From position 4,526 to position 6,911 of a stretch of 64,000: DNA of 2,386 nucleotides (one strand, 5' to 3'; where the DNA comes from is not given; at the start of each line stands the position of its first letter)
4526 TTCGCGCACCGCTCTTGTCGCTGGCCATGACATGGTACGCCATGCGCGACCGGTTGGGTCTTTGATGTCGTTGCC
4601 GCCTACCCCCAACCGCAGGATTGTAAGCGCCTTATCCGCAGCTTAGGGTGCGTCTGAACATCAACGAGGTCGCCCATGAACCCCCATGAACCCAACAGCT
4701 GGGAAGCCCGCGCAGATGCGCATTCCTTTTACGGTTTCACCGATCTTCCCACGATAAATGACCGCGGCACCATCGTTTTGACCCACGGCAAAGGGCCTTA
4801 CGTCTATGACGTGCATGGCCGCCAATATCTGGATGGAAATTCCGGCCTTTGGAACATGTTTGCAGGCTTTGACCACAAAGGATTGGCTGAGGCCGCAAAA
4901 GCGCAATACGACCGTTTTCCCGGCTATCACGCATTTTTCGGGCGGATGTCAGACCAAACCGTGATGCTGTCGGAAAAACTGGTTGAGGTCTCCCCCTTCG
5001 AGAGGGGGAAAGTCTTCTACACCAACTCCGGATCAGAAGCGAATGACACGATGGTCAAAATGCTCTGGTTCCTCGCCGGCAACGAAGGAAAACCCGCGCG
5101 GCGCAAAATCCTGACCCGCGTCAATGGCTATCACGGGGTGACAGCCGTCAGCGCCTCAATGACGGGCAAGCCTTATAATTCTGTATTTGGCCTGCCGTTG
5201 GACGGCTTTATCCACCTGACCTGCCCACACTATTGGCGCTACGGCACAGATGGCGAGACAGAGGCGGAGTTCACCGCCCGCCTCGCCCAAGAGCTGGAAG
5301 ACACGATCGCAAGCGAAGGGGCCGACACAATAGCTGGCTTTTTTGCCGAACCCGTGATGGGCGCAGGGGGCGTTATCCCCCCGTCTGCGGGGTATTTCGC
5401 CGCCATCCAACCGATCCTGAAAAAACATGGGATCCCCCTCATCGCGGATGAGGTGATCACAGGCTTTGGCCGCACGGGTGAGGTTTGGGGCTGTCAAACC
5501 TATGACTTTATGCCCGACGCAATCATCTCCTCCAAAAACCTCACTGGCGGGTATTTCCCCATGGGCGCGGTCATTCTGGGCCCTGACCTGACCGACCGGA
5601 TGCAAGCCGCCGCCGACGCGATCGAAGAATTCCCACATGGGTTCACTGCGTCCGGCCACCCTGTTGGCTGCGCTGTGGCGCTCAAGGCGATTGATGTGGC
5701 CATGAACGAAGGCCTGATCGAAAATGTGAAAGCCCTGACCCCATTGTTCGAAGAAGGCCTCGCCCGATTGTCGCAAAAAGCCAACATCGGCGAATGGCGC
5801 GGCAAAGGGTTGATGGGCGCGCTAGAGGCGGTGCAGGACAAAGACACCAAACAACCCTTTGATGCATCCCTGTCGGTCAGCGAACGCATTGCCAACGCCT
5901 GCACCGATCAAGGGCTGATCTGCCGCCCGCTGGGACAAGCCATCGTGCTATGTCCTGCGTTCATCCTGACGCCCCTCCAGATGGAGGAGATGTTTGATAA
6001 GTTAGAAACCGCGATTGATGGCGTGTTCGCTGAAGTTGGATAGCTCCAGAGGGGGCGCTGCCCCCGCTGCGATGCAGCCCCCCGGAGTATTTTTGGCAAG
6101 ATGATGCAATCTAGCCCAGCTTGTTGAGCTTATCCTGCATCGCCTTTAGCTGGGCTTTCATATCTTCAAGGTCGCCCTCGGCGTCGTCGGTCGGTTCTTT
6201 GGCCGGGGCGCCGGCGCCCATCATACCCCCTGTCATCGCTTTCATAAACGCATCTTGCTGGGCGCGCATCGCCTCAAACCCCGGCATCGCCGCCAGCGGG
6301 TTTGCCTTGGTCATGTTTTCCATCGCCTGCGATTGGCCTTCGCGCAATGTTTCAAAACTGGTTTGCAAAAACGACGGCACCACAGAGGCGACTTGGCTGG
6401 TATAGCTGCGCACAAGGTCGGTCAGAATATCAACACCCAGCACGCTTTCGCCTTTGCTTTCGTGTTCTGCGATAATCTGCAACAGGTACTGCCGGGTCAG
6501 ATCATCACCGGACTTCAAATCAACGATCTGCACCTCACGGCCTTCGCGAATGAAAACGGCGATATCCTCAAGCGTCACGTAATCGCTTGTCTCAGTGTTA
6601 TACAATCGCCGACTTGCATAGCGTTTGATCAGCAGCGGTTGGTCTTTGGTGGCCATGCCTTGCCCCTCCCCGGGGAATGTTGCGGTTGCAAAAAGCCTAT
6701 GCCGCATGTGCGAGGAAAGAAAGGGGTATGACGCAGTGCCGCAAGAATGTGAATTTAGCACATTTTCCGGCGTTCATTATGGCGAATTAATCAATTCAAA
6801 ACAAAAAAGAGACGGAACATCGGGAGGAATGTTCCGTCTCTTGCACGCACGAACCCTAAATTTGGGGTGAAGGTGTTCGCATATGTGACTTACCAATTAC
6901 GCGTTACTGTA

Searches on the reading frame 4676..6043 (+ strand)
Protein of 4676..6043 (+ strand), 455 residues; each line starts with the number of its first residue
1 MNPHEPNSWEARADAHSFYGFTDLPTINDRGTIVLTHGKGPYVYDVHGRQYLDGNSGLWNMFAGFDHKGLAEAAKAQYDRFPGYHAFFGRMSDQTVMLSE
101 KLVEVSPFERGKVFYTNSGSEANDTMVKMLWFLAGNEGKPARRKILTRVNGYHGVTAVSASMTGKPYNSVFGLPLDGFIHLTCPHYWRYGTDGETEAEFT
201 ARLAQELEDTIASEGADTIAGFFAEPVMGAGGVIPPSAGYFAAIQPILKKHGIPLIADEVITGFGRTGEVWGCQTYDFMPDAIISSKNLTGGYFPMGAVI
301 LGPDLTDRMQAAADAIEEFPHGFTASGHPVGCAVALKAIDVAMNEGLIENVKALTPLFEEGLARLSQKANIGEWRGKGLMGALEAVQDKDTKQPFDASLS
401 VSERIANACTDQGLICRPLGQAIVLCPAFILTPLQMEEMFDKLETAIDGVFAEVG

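Call 73: search_protein_families(library=pfam, proteins=[window:4676-6043:+], max_evalue=0.00001)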
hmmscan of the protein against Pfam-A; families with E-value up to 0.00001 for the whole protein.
window:4676-6043:+ (455 aa): 1 family
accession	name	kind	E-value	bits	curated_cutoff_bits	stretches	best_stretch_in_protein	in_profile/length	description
PF00202.27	Aminotran_3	-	2.4e-84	283.8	30.5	1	32-447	10-403/403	Aminotransferase class-III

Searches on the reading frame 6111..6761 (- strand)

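Call 73: search_protein_families(library=pfam, proteins=[window:6111-6761:-], max_evalue=0.00001)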
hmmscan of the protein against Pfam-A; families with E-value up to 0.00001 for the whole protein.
window:6111-6761:- (216 aa): 2 families
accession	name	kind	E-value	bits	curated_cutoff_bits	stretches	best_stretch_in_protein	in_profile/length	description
PF07879.16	PHB_acc_N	-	2.2e-27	95.4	25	1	44-104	1-61/61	PHB/PHA accumulation regulator DNA-binding domain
PF05233.18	PHB_acc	-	1e-07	32.3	27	1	110-145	3-38/40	PHB accumulation regulatory domain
